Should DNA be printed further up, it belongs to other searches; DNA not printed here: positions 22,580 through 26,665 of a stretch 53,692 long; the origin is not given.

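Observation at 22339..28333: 202-bp perfect inverted repeats bracket a 5.6-kb promoter-bearing core between two mirror-image polysaccharide modules: a candidate operon flip-flop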

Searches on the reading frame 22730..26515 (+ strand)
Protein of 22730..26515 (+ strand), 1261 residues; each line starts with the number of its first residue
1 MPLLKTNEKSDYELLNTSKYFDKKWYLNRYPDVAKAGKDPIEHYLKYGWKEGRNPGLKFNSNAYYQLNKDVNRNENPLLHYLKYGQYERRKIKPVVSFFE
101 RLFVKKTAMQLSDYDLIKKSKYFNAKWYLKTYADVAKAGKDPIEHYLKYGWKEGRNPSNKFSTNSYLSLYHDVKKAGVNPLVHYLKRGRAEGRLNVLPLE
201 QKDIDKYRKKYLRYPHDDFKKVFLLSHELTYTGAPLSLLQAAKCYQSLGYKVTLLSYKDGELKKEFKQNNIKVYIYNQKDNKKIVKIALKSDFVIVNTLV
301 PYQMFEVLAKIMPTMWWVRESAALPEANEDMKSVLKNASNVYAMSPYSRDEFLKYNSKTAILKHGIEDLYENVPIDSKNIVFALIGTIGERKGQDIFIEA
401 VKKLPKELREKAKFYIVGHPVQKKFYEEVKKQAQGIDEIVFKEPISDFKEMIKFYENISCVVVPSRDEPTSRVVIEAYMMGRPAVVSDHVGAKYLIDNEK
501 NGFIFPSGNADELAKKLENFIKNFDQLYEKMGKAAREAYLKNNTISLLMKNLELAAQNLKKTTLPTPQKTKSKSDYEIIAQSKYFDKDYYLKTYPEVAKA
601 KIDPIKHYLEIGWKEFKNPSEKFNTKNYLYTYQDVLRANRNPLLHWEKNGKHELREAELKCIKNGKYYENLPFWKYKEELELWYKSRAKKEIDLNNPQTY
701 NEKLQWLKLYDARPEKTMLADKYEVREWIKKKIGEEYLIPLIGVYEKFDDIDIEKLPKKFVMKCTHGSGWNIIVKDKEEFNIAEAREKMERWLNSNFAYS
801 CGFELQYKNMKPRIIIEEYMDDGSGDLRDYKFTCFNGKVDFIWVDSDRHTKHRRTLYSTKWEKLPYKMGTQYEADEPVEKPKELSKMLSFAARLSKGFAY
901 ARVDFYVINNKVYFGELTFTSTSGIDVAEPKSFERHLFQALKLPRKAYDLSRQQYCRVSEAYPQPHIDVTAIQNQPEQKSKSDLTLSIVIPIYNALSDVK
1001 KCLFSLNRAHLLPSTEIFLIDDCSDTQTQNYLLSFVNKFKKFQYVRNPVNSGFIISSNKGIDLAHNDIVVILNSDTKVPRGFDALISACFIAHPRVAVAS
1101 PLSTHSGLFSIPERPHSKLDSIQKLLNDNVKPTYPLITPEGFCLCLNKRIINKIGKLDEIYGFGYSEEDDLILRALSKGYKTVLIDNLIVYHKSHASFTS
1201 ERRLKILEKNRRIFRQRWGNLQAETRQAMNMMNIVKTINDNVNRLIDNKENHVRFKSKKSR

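Call 6: search_protein_families(library=pfam, proteins=[window:22730-26515:+])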
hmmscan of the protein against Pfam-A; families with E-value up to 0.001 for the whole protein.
window:22730-26515:+ (1261 aa): 7 families
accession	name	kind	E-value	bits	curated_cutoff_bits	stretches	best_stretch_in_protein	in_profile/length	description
PF14305.11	ATPgrasp_TupA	-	1.4e-64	218.4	25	1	702-938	1-237/241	TupA-like ATPgrasp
PF00534.26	Glycos_transf_1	-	4.9e-30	104.7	26.4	1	372-537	8-171/172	Glycosyl transferases group 1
PF13692.12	Glyco_trans_1_4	-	1.7e-25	90.3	27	1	381-523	3-142/142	Glycosyl transferases group 1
PF16994.11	Glyco_trans_4_5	-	2.4e-18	66.9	26.6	1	220-322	3-109/172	Glycosyl-transferase family 4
PF00535.33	Glycos_transf_2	-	3.7e-18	66.4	23.3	1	987-1092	1-105/168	Glycosyl transferase family 2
PF20706.3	GT4-conflict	-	5.9e-07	29.2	26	1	359-527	174-361/385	Family 4 Glycosyltransferase in conflict systems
PF13641.12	Glyco_tranf_2_3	-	7.9e-05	23.2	27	1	986-1200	3-219/230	Glycosyltransferase like family 2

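Call 9: find_related_loci(query=window:22730-26512:+, collection=genome_contigs, flank=10000)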
Query window:22730-26512:+ (1261 aa) in genome_contigs; peptide patterns used: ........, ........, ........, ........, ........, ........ (x = any residue, [..] = any of these).
35 stretches matched a pattern; 10 encode a relative of the query (tblastn E <= 1e-3); 10 distinct loci.
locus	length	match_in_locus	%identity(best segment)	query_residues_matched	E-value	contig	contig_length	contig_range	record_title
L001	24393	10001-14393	48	13-955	2e-82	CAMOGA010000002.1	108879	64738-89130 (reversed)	MAG: uncultured proteobacterium isolate SRR873606_bin.9_metaWRAP_v1.3_MAG genome assembly, contig: NODE_145_length_10887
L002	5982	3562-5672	63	1-1218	3e-27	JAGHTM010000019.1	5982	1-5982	MAG: Candidatus Enterousia merdequi isolate E3_MB2_90 c_000000433791, whole genome shotgun sequence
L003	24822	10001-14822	59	3-671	2e-24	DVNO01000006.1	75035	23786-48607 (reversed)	MAG TPA_asm: Candidatus Enterousia avicola isolate CHK136-897 CHK136__C35625_L75035_ERR2241905, whole genome shotgun seq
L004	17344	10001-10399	42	10-655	5e-24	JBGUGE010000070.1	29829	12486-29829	MAG: Alphaproteobacteria bacterium isolate ruminal_MAG_381 ruminal_MAG_381_contig_0070, whole genome shotgun sequence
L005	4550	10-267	63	18-663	2e-23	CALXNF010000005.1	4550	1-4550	MAG: uncultured Alphaproteobacteria bacterium isolate E02__bin305 genome assembly, contig: E02__k127_4363968, whole geno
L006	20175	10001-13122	46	18-1153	3e-77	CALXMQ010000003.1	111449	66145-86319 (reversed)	MAG: uncultured Alphaproteobacteria bacterium isolate BRZ_KT__bin2 genome assembly, contig: BRZ_KT__NODE_81_length_11144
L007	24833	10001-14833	28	8-1075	1e-21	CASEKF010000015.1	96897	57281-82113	uncultured bacterium isolate CO.B36.metabat-bins.133 genome assembly, contig: CO.B36.metabat-bins.133.fa_k141_17258826,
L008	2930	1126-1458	39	3-660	5e-20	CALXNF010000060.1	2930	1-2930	MAG: uncultured Alphaproteobacteria bacterium isolate E02__bin305 genome assembly, contig: E02__k127_2673771, whole geno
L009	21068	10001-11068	45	11-1218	7e-20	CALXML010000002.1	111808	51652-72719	MAG: uncultured Alphaproteobacteria bacterium isolate BRZ_KL__bin36 genome assembly, contig: BRZ_KL__NODE_125_length_111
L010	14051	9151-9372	53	1-644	2e-15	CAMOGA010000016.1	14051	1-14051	MAG: uncultured proteobacterium isolate SRR873606_bin.9_metaWRAP_v1.3_MAG genome assembly, contig: NODE_9413_length_1405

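Call 53: find_homologous_proteins(query=window:22730-26512:+, max_evalue=1e-50)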
Query window:22730-26512:+ (1261 aa): 597 proteins with E <= 1e-50 among 8000 candidates; the best 120 are listed.
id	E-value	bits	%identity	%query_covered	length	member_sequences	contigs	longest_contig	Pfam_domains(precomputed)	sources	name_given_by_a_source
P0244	0.0e+0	1767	100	61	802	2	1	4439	PF14305.12,PF00535.33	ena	-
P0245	0.0e+0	1347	51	98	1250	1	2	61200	PF13641.13,PF00534.27,PF14305.12,PF16994.12,PF00535.33,PF20706.4,PF13692.13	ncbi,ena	-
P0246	0.0e+0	1337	50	99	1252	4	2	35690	PF13641.13,PF00534.27,PF14305.12,PF16994.12,PF00535.33,PF20706.4,PF13692.13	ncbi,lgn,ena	-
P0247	0.0e+0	1303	53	54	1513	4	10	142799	PF05045.18,PF13641.13,PF00534.27,PF14305.12,PF16994.12,PF00535.33,PF20706.4,PF13692.13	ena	-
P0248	0.0e+0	1284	49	97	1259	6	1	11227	PF13641.13,PF00534.27,PF14305.12,PF16994.12,PF00535.33,PF13692.13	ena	-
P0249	0.0e+0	1279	49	98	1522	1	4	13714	PF13641.13,PF00534.27,PF14305.12,PF16994.12,PF00535.33,PF13692.13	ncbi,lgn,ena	-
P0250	1.1e-271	923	46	45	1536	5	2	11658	PF05045.18,PF00534.27,PF14305.12,PF16994.12,PF20706.4,PF13692.13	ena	-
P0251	1.9e-269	915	53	54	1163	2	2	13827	PF10111.15,PF13641.13,PF14305.12,PF00535.33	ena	-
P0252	4.5e-259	881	46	44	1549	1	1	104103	PF05045.18,PF00534.27,PF14305.12,PF13524.13,PF16994.12,PF13692.13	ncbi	-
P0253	3.8e-257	875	50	35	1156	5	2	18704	PF05045.18,PF13641.13,PF00534.27,PF16994.12,PF00535.33,PF13692.13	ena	-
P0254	2.8e-252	858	48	43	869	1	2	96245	PF13641.13,PF00534.27,PF16994.12,PF00535.33,PF13692.13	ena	-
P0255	2.6e-248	845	46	43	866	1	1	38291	PF13641.13,PF00534.27,PF16994.12,PF00535.33,PF13692.13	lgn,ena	-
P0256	2.9e-237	809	47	44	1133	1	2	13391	PF13632.13,PF05045.18,PF13641.13,PF00534.27,PF13524.13,PF16994.12,PF00535.33,PF20706.4,PF13692.13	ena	-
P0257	3.3e-233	795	47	26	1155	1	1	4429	PF05045.18,PF13641.13,PF00534.27,PF13524.13,PF16994.12,PF00535.33,PF20706.4,PF13692.13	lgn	-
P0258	3.7e-229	782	41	44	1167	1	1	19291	PF10111.15,PF13641.13,PF00534.27,PF16994.12,PF00535.33,PF13692.13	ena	-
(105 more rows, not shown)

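Call 54: find_encoding_contigs(protein=P0244, flank=10000, max_places=10)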
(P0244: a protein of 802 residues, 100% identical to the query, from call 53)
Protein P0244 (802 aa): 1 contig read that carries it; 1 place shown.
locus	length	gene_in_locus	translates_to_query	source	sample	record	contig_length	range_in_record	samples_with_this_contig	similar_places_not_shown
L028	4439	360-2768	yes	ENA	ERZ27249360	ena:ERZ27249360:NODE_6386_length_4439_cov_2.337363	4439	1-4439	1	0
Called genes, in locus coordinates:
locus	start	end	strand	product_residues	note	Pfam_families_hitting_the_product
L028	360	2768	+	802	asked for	PF14305:ATPgrasp_TupA, PF00535:Glycos_transf_2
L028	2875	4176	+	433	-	PF03446:NAD_binding_2 (faint), PF03721:UDPG_MGDP_dh_N, PF03807:F420_oxidored (faint), PF00984:UDPG_MGDP_dh, PF03720:UDPG_MGDP_dh_C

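Call 72: search_protein_families(library=ncbifam, proteins=[window:22730-26515:+], max_evalue=0.001)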
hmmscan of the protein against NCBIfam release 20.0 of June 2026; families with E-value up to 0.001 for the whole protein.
window:22730-26515:+ (1261 aa): 25 families
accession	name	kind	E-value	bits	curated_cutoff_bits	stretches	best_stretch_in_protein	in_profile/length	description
TIGR03088.1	stp2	hypoth_equivalog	2.9e-13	49.6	409.05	1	377-542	192-356/374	TIGR03088 family PEP-CTERM/XrtA system glycosyltransferase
TIGR04157.1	glyco_rSAM_CFB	subfamily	1.6e-12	47.1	400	1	375-552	223-402/406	TIGR04157 family glycosyltransferase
NF041875.1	EPS_EpsD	equivalog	6.4e-12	45.5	370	1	986-1200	1-215/325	exopolysaccharide biosynthesis glycosyltransferase EpsD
NF038229.1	Glyco4_Geo_Pelo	equivalog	1e-11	44.4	400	1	323-539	95-316/338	GPMC system family 4 glycosyltransferase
TIGR03449.1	mycothiol_MshA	equivalog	3.3e-11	42.7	462.5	1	373-537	214-382/406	D-inositol-3-phosphate glycosyltransferase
NF050056.1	ProtGlycPglH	equivalog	4.5e-11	42.4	600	1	369-552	170-347/354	GalNAc-alpha-(1->4)-GalNAc-alpha-(1->3)-diNAcBac-PP-undecaprenol alpha-1,4-N-acetyl-D-galactosaminyltransferase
TIGR02149.1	glgA_Coryne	subfamily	6.5e-11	42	302.4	1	367-538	192-369/391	glycogen synthase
NF041876.1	EPS_EpsE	equivalog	7e-11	42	400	1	384-539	219-376/389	exopolysaccharide biosynthesis GT4 family glycosyltransferase EpsE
TIGR04063.1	stp3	hypoth_equivalog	1.1e-10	41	442.05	1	374-537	209-373/397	TIGR04063 family PEP-CTERM/XrtA system glycosyltransferase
NF007482.0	PRK10073.1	equivalog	1.3e-10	40.8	423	1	982-1078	4-98/334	glycosyltransferase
TIGR03965.1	mycofact_glyco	equivalog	2.8e-10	39.7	280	1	967-1195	58-283/467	mycofactocin biosynthesis glycosyltransferase MftF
NF046085.1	XrtY_assoc_Gly1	equivalog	6e-10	38.5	400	1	380-554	210-380/387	XrtY-associated glycosyltransferase XYAG1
TIGR03937.1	PgaC_IcaA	equivalog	3.6e-09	36.1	422.3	1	973-1097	34-157/407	poly-beta-1,6-N-acetyl-D-glucosamine synthase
NF038295.1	EPS_HpsP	equivalog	1.9e-08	33.7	550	1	371-542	199-370/388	hormogonium polysaccharide biosynthesis glycosyltransferase HpsP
NF038298.1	EPS_HpsO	equivalog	2.4e-07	29.9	575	1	367-549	189-377/388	hormogonium polysaccharide biosynthesis glycosyltransferase HpsO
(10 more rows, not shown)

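Call 76: find_encoding_contigs(protein=P0245, flank=10000, max_places=3)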
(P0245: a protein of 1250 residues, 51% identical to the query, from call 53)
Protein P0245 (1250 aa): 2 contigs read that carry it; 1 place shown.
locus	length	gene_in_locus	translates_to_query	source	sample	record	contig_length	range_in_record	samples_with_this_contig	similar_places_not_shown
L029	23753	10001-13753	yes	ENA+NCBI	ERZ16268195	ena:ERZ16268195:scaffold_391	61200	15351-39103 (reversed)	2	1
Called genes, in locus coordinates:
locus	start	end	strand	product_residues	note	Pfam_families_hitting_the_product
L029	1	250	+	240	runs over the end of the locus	PF01479:S4, PF00849:PseudoU_synth_2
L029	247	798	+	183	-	PF03602:Cons_hypoth95, PF13649:Methyltransf_25 (weak)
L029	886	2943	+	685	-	-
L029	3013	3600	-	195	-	-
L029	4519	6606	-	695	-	PF20990:DUF2207_C (faint), PF09972:DUF2207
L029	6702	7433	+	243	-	PF00483:NTP_transferase, PF01128:IspD, PF12804:NTP_transf_3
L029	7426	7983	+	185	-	-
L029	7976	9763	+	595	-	PF08439:Peptidase_M3_N, PF01432:Peptidase_M3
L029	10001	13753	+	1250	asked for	PF16994:Glyco_trans_4_5, PF00534:Glycos_transf_1, PF13692:Glyco_trans_1_4, PF20706:GT4-conflict (weak), PF14305:ATPgrasp_TupA, PF00535:Glycos_transf_2, PF13641:Glyco_tranf_2_3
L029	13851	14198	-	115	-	PF02823:ATP-synt_DE_N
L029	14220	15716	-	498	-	PF02874:ATP-synt_ab_N, PF00006:ATP-synt_ab, PF22919:ATP-synt_VA_C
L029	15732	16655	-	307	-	PF00231:ATP-synt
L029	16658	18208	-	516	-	PF02874:ATP-synt_ab_N, PF00006:ATP-synt_ab, PF00306:ATP-synt_ab_C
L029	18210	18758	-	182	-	PF00213:OSCP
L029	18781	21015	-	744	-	PF17764:PriA_3primeBD, PF00270:DEAD, PF04851:ResIII, PF18319:Zn_ribbon_PriA, PF00271:Helicase_C (weak), PF18074:PriA_C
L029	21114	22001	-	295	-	-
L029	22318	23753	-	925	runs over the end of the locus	-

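Call 77: find_encoding_contigs(protein=P0246, flank=10000, max_places=3)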
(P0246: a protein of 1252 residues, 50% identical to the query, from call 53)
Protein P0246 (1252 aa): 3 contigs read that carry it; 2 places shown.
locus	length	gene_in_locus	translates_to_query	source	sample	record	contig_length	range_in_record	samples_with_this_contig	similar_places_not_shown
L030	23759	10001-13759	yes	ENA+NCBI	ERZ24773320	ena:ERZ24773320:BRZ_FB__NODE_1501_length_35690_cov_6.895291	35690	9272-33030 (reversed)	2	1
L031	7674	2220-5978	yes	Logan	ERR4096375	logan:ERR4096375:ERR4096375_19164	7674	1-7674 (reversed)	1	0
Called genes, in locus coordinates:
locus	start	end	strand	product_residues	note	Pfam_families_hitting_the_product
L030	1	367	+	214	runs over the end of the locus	PF12802:MarR_2 (faint), PF12840:HTH_20 (weak), PF25212:HVO_A0114 (faint), PF01022:HTH_5 (faint), PF13463:HTH_27 (faint), PF24034:DUF7343 (faint), PF01978:TrmB (faint)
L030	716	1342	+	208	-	-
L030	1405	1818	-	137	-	-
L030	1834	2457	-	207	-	-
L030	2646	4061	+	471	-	PF01554:MatE, PF03023:MurJ, PF01554:MatE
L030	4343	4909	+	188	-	PF00239:Resolvase (weak), PF02796:HTH_7 (weak)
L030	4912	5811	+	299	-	PF00483:NTP_transferase, PF12804:NTP_transf_3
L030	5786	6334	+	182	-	PF00908:dTDP_sugar_isom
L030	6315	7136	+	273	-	PF01370:Epimerase, PF04321:RmlD_sub_bind, PF02719:Polysacc_synt_2 (weak), PF16363:GDP_Man_Dehyd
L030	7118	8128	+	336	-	PF01073:3Beta_HSD, PF01370:Epimerase, PF02719:Polysacc_synt_2, PF04321:RmlD_sub_bind, PF07993:NAD_binding_4 (weak), PF16363:GDP_Man_Dehyd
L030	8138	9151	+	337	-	PF00535:Glycos_transf_2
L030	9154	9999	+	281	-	PF05045:RgpF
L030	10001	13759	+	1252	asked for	PF16994:Glyco_trans_4_5, PF00534:Glycos_transf_1, PF13692:Glyco_trans_1_4, PF20706:GT4-conflict (weak), PF14305:ATPgrasp_TupA, PF00535:Glycos_transf_2, PF13641:Glyco_tranf_2_3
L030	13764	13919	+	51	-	-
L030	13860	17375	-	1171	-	-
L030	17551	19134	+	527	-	PF04349:MdoG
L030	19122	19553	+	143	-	-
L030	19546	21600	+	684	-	PF13506:Glyco_transf_21 (faint), PF00535:Glycos_transf_2 (weak), PF13632:Glyco_trans_2_3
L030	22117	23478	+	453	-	PF01595:CNNM, PF00571:CBS, PF03471:CorC_HlyC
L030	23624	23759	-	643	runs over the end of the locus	PF02824:TGS, PF07973:tRNA_SAD, PF00587:tRNA-synt_2b, PF03129:HGTP_anticodon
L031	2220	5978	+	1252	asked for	PF16994:Glyco_trans_4_5, PF00534:Glycos_transf_1, PF13692:Glyco_trans_1_4, PF20706:GT4-conflict (weak), PF14305:ATPgrasp_TupA, PF00535:Glycos_transf_2, PF13641:Glyco_tranf_2_3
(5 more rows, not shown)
